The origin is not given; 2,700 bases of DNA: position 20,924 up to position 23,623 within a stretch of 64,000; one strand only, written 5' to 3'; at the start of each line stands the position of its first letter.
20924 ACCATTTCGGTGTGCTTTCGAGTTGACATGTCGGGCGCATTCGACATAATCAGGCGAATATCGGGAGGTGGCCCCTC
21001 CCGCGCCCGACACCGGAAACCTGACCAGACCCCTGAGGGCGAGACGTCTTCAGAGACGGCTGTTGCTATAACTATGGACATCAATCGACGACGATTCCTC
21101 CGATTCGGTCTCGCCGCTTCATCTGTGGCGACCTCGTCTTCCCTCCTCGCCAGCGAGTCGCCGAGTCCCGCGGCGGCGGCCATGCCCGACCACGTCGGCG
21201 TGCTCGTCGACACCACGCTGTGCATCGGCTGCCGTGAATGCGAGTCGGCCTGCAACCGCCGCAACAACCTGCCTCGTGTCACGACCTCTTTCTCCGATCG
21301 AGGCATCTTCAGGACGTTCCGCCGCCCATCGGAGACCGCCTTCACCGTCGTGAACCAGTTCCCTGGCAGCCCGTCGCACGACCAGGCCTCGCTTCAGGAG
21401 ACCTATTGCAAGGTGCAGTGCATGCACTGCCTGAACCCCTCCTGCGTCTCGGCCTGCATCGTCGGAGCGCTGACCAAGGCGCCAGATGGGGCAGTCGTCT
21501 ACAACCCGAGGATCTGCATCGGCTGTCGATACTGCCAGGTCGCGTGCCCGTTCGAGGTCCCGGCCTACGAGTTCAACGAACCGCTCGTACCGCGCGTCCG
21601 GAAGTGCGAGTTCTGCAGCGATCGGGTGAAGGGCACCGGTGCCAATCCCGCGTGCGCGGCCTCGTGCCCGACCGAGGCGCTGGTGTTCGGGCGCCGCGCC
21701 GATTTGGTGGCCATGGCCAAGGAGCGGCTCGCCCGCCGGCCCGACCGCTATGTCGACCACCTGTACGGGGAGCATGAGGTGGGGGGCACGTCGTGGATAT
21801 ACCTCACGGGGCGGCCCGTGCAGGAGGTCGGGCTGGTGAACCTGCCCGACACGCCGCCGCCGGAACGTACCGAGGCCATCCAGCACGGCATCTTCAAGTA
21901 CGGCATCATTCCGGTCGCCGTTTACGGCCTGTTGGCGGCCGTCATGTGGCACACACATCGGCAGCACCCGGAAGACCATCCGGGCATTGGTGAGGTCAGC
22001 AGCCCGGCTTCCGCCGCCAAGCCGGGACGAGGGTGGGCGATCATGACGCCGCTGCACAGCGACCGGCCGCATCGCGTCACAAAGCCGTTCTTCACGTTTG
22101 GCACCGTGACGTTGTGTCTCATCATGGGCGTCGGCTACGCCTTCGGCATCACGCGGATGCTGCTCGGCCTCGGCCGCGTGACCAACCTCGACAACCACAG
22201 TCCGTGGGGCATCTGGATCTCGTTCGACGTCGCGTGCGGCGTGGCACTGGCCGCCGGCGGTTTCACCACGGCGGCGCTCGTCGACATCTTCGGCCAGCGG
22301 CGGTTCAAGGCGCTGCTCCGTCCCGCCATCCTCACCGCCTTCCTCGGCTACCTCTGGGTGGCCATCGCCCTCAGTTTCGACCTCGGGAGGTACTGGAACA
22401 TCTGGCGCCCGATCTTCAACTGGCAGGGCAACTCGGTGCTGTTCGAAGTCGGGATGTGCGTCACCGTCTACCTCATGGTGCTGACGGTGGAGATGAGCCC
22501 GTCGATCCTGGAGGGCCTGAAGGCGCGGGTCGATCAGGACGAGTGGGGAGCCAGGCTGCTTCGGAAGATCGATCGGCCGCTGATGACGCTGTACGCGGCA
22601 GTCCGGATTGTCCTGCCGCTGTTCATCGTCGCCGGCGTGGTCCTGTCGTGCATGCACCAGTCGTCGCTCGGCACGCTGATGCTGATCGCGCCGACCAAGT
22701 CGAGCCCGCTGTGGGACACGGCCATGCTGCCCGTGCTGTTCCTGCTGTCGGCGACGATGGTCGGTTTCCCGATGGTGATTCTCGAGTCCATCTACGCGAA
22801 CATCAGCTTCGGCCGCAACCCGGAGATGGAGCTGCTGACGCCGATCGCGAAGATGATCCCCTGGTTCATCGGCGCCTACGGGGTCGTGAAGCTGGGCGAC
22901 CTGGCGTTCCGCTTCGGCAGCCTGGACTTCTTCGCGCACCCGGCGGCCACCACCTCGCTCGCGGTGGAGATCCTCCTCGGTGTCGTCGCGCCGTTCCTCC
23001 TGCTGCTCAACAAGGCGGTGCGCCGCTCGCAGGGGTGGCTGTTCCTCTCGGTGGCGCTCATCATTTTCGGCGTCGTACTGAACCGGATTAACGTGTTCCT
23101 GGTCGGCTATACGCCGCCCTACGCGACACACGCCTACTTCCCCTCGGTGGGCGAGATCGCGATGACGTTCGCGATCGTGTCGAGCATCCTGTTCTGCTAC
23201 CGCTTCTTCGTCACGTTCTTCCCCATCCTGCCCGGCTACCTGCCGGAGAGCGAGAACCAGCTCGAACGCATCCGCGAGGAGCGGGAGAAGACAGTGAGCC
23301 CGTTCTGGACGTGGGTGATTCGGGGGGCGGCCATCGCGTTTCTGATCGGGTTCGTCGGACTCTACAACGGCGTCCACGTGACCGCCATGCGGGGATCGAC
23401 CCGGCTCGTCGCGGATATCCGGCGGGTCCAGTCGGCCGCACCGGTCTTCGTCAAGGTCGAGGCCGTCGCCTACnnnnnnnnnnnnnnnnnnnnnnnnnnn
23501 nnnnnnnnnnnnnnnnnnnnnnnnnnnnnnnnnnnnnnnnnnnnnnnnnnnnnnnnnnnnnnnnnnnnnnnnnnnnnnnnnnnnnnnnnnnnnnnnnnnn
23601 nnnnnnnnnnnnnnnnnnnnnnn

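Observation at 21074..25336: One 1,420-codon ORF fuses a Tat-type 4x[4Fe-4S] subunit, an NrfD/HybB-like membrane subunit and a 14-CXXCH cytochrome c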

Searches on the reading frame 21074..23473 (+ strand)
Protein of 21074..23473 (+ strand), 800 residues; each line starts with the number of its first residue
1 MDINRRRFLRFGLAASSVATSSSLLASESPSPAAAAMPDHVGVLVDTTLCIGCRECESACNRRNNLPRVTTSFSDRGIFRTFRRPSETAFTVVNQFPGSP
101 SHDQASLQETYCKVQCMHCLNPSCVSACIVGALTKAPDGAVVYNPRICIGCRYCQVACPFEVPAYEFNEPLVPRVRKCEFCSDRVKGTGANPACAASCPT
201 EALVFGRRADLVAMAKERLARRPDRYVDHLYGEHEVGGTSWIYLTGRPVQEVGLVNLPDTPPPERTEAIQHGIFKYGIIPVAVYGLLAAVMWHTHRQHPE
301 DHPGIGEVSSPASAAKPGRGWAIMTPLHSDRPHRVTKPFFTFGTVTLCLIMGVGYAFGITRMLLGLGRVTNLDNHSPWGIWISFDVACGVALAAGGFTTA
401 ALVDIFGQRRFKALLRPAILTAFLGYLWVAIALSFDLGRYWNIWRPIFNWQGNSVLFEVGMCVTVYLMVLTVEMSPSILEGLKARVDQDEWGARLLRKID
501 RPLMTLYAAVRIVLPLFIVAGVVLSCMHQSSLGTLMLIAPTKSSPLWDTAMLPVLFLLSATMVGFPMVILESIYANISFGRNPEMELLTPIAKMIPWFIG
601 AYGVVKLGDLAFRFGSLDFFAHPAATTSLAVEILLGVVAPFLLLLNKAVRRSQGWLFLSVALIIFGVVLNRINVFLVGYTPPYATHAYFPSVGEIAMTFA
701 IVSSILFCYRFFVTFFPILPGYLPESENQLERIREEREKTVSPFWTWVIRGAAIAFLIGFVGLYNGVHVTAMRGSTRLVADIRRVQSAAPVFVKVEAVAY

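Call 26: search_solved_structures(query=window:21074-23410:+, max_evalue=0.001)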
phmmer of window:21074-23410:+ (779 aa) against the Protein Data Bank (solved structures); distinct sequences matched with E-value up to 0.001: 25.
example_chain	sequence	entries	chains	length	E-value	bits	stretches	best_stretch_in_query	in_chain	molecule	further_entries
1kqf_B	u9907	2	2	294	6.5e-33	117.1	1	36-288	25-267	FORMATE DEHYDROGENASE, NITRATE-INDUCIBLE, IRON-SULFUR SUBUNIT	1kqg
6sdr_B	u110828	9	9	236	2.4e-20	75.6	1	44-234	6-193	Formate dehydrogenase, beta subunit, putative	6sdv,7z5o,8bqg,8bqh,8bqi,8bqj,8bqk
30gj_B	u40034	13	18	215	2.7e-20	75.4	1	44-233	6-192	Formate dehydrogenase, beta subunit, putative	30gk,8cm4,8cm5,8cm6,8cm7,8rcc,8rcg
8rc8_B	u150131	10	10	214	3e-20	75.3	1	44-233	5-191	Formate dehydrogenase, beta subunit, putative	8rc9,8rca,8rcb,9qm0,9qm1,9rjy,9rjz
2vpw_B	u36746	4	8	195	2.5e-16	62.3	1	42-214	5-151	NRFC PROTEIN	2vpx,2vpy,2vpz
1h0h_B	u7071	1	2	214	5.3e-16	61.2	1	42-228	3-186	FORMATE DEHYDROGENASE SUBUNIT BETA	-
6cz7_B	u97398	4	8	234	2.7e-12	48.9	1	41-166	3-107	4Fe-4S ferredoxin, iron-sulfur binding domain protein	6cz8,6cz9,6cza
2ivf_B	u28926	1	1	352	8.3e-12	47.3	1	111-214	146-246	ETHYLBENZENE DEHYDROGENASE BETA-SUBUNIT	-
6f0k_B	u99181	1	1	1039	1.3e-11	46.7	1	42-166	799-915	Fe-S-cluster-containing hydrogenase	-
7z0s_B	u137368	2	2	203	5.3e-10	41.4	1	114-171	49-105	Formate hydrogenlyase subunit 2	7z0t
4ydd_B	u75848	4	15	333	8.6e-10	40.7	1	108-210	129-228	DMSO reductase family type II enzyme, iron-sulfur subunit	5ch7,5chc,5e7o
9vap_B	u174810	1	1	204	3.3e-09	38.7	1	44-224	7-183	4Fe-4S dicluster domain-containing protein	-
9mqx_E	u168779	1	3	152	3.8e-09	38.5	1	114-218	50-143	Fe-S-cluster-containing hydrogenase subunit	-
7qv7_B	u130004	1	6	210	4e-09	38.5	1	109-205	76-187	Hydrogen dependent carbon dioxide reductase subunit HycB4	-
3egw_B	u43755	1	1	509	7.8e-09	37.5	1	111-201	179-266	Respiratory nitrate reductase 1 beta chain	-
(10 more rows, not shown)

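Call 92: search_protein_representatives(protein=window:21074-23473:+)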
Query: 800 residues. Proteins with E-value up to 0.001 (for the whole library): 9958; up to 1e-10: 3607; up to 1e-30: 643. The best 150 are listed.
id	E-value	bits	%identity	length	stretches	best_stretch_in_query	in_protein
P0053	8.2e-224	761.8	73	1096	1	327-792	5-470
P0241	1.6e-208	711.2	68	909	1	330-791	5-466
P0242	7.0e-195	666.1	47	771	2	328-719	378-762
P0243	1.7e-193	661.5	46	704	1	5-721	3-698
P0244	3.4e-157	541.4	55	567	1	330-776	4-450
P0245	1.5e-142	493.0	56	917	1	332-775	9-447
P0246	1.1e-131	457.1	53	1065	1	336-771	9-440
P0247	2.2e-128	446.2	52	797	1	332-780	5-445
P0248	1.2e-127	443.7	49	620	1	332-778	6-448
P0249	1.9e-126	439.8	47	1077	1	337-788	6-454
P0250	1.6e-116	406.9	49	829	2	335-722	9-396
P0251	1.7e-115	403.5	51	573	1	337-719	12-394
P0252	3.0e-113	396.1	50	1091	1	335-722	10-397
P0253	9.8e-110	384.5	38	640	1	42-721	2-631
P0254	6.9e-108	378.4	38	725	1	5-727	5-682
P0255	6.7e-105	368.5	35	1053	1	26-724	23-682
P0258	8.9e-103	361.4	36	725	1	5-718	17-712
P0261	3.5e-96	339.6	37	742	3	178-491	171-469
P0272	1.8e-80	287.7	36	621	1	43-717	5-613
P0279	3.9e-75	270.0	35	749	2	221-714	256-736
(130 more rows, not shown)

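Call 94: list_cluster_members(proteins=[P0242, P0243, P0253, P0254, P0255, P0258, P0261, P0272, P0279])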
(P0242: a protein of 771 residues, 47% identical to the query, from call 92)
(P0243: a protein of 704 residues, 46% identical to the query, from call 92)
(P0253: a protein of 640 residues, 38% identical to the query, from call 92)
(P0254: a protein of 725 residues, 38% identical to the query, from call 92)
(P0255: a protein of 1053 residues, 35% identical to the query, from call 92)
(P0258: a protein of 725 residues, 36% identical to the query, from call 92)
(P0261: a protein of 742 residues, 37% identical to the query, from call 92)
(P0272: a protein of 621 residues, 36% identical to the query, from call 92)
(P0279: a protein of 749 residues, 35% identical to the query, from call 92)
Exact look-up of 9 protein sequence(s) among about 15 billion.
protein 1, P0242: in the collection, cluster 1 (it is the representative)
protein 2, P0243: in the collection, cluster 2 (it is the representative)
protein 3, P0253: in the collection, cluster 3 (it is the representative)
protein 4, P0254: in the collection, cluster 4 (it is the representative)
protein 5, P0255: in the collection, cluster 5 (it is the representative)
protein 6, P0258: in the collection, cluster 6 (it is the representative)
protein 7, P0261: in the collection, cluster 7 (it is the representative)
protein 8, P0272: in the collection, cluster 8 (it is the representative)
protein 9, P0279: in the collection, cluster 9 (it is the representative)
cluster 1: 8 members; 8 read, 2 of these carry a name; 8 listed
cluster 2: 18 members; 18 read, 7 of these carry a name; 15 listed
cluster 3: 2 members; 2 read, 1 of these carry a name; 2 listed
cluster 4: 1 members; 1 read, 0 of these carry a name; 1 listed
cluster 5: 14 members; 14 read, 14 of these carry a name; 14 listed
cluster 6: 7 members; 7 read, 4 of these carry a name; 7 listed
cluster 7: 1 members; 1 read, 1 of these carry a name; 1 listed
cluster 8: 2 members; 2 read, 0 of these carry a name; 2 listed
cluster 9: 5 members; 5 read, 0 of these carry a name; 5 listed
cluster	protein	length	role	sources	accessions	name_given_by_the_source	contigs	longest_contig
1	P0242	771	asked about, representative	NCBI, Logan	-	-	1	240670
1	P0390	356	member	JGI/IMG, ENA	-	Ni/Fe-hydrogenase subunit HybB-like protein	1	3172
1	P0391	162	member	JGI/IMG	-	Ni/Fe-hydrogenase subunit HybB-like protein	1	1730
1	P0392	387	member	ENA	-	-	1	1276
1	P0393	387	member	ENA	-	-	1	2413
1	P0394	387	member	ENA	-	-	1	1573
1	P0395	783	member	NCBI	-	-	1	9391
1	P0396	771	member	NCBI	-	-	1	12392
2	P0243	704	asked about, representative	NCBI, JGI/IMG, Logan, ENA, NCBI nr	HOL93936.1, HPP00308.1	MAG TPA: Ni/Fe-hydrogenase cytochrome b subunit [bacterium] | Ni/Fe-hydrogenase cytochrome b subunit [bacterium]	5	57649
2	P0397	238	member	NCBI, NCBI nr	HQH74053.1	MAG TPA: 4Fe-4S dicluster domain-containing protein, partial [bacterium] | 4Fe-4S dicluster domain-containing protein [bacterium]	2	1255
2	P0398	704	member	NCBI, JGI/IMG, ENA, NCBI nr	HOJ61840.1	MAG TPA: Ni/Fe-hydrogenase cytochrome b subunit [bacterium] | Ni/Fe-hydrogenase cytochrome b subunit [bacterium]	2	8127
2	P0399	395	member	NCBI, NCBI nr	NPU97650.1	MAG: Ni/Fe-hydrogenase cytochrome b subunit [Candidatus Omnitrophica bacterium] | Ni/Fe-hydrogenase cytochrome b subunit [Candidatus Omnitrophota bacterium]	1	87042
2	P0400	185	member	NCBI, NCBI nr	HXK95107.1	MAG TPA: polysulfide reductase NrfD, partial [bacterium] | polysulfide reductase NrfD [bacterium]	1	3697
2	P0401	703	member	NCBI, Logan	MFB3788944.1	MAG: NrfD/PsrC family molybdoenzyme membrane anchor subunit [bacterium]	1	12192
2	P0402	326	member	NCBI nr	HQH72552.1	Ni/Fe-hydrogenase cytochrome b subunit [bacterium]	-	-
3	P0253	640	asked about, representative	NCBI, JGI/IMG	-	-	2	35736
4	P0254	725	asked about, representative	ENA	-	-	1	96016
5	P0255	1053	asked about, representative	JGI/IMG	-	Ni/Fe-hydrogenase subunit HybB-like protein/Fe-S-cluster-containing dehydrogenase ...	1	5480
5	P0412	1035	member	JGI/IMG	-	Ni/Fe-hydrogenase subunit HybB-like protein/Fe-S-cluster-containing dehydrogenase ...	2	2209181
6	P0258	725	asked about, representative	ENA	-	-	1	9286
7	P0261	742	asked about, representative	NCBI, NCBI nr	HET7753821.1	MAG TPA: 4Fe-4S dicluster domain-containing protein [Anaeromyxobacteraceae bacterium] | 4Fe-4S dicluster domain-containing protein [Anaeromyxobacteraceae bacterium]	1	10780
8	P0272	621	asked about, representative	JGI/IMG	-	-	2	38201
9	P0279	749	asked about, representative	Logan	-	-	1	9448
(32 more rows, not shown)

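Call 96: find_encoding_contigs(protein=P0412, flank=6000, max_places=3)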
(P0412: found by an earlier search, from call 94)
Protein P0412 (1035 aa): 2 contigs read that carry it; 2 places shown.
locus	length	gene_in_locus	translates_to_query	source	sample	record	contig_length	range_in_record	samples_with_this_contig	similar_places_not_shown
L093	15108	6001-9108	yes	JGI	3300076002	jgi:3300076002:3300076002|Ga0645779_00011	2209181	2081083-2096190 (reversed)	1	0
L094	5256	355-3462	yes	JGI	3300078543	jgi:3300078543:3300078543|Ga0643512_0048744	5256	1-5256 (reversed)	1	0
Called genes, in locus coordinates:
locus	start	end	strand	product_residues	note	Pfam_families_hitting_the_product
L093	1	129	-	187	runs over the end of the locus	PF00210:Ferritin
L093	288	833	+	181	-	PF18546:MetOD1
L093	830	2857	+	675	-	PF01590:GAF, PF13185:GAF_2, PF13492:GAF_3 (weak), PF00512:HisKA, PF02518:HATPase_c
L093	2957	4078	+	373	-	PF01594:AI-2E_transport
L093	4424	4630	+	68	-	-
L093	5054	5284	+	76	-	-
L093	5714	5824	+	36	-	-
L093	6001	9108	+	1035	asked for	PF13247:Fer4_11, PF03916:NrfD, PF02085:Cytochrom_CIII (faint)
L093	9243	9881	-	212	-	PF01047:MarR, PF12802:MarR_2, PF13463:HTH_27 (weak)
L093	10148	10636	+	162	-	PF14539:DUF4442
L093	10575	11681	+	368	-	-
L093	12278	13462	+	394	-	-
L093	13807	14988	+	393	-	-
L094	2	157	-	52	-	?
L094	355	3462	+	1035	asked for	PF13247:Fer4_11, PF03916:NrfD, PF02085:Cytochrom_CIII (faint)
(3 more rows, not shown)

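Call 101: find_encoding_contigs(protein=P0243, flank=6000, max_places=4)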
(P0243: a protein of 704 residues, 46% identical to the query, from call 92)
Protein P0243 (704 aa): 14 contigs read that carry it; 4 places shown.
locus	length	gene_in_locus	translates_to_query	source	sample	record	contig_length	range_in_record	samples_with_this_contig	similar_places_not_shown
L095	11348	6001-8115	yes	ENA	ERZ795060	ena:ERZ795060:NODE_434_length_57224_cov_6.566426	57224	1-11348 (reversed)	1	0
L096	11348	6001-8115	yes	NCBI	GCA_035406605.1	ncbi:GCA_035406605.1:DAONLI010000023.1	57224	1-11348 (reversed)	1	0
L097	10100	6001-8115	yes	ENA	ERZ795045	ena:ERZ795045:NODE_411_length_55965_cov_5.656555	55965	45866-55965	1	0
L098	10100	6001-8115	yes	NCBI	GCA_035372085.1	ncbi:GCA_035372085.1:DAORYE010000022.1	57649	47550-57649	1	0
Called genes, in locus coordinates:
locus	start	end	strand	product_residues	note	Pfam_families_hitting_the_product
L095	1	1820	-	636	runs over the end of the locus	PF22113:Mtrc-MtrF_II-IV_dom (faint), PF09699:Paired_CXXCH_1 (faint), PF13435:Cytochrome_C554 (faint), PF14522:Cytochrome_C7 (faint), PF14537:Cytochrom_c3_2 (faint)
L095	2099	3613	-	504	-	PF03264:Cytochrom_NNT, PF14522:Cytochrome_C7 (faint), PF14537:Cytochrom_c3_2 (faint)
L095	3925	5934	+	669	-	PF14522:Cytochrome_C7 (faint), PF14537:Cytochrom_c3_2 (faint), PF01292:Ni_hydr_CYTB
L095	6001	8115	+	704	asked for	PF12838:Fer4_7 (faint), PF13187:Fer4_9 (faint), PF13247:Fer4_11, PF12797:Fer4_2 (weak), PF13237:Fer4_10 (weak), PF03916:NrfD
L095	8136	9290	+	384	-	PF14522:Cytochrome_C7 (faint), PF02085:Cytochrom_CIII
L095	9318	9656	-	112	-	PF01022:HTH_5, PF12840:HTH_20 (weak)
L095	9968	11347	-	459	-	PF00122:E1-E2_ATPase, PF00702:Hydrolase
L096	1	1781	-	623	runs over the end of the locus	PF22113:Mtrc-MtrF_II-IV_dom (faint), PF09699:Paired_CXXCH_1 (faint), PF14522:Cytochrome_C7 (faint), PF14537:Cytochrom_c3_2 (faint), PF13435:Cytochrome_C554 (faint)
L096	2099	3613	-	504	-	PF03264:Cytochrom_NNT, PF14522:Cytochrome_C7 (faint), PF14537:Cytochrom_c3_2 (faint)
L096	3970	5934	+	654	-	PF02085:Cytochrom_CIII (faint), PF14522:Cytochrome_C7 (faint), PF14537:Cytochrom_c3_2 (faint), PF01292:Ni_hydr_CYTB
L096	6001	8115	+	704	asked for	PF12838:Fer4_7 (faint), PF13187:Fer4_9 (faint), PF13247:Fer4_11, PF12797:Fer4_2 (weak), PF13237:Fer4_10 (weak), PF03916:NrfD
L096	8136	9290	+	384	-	PF14522:Cytochrome_C7 (faint), PF02085:Cytochrom_CIII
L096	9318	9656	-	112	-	PF01022:HTH_5, PF12840:HTH_20 (weak)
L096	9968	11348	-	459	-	PF00122:E1-E2_ATPase, PF00702:Hydrolase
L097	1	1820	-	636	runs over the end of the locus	PF09699:Paired_CXXCH_1 (faint), PF13435:Cytochrome_C554 (faint), PF14522:Cytochrome_C7 (faint), PF14537:Cytochrom_c3_2 (faint), PF22113:Mtrc-MtrF_II-IV_dom (faint)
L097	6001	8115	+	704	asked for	PF12838:Fer4_7 (faint), PF13187:Fer4_9 (faint), PF13247:Fer4_11, PF12797:Fer4_2 (weak), PF13237:Fer4_10 (weak), PF03916:NrfD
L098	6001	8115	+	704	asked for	PF12838:Fer4_7 (faint), PF13187:Fer4_9 (faint), PF13247:Fer4_11, PF12797:Fer4_2 (weak), PF13237:Fer4_10 (weak), PF03916:NrfD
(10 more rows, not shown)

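Call 102: find_encoding_contigs(protein=P0242, flank=6000, max_places=3)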
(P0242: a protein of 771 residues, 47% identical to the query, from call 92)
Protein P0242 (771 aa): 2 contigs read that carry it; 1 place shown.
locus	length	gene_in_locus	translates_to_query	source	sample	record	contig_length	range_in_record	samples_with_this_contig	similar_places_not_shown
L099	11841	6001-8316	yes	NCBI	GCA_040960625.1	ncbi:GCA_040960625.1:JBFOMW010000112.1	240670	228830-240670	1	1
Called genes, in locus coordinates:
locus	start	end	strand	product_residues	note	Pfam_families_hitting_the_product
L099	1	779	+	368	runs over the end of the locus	PF04055:Radical_SAM, PF13186:SPASM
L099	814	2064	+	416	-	PF04055:Radical_SAM, PF13353:Fer4_12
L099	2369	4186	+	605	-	PF00512:HisKA, PF02518:HATPase_c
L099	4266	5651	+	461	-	PF00072:Response_reg, PF00158:Sigma54_activat, PF14532:Sigma54_activ_2, PF07728:AAA_5 (weak), PF25601:AAA_lid_14, PF02954:HTH_8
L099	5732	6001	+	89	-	PF02082:Rrf2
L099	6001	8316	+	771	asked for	PF12837:Fer4_6 (faint), PF13237:Fer4_10 (faint), PF14697:Fer4_21 (faint), PF13187:Fer4_9 (faint), PF12838:Fer4_7 (weak), PF13247:Fer4_11, PF12797:Fer4_2 (weak), PF03916:NrfD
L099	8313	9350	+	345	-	PF02085:Cytochrom_CIII (faint), PF14522:Cytochrome_C7 (faint)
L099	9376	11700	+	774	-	PF14522:Cytochrome_C7 (faint), PF09699:Paired_CXXCH_1, PF14537:Cytochrom_c3_2 (weak), PF09699:Paired_CXXCH_1, PF07719:TPR_2 (faint), PF13428:TPR_14 (faint), PF13432:TPR_16 (faint), PF14559:TPR_19 (faint)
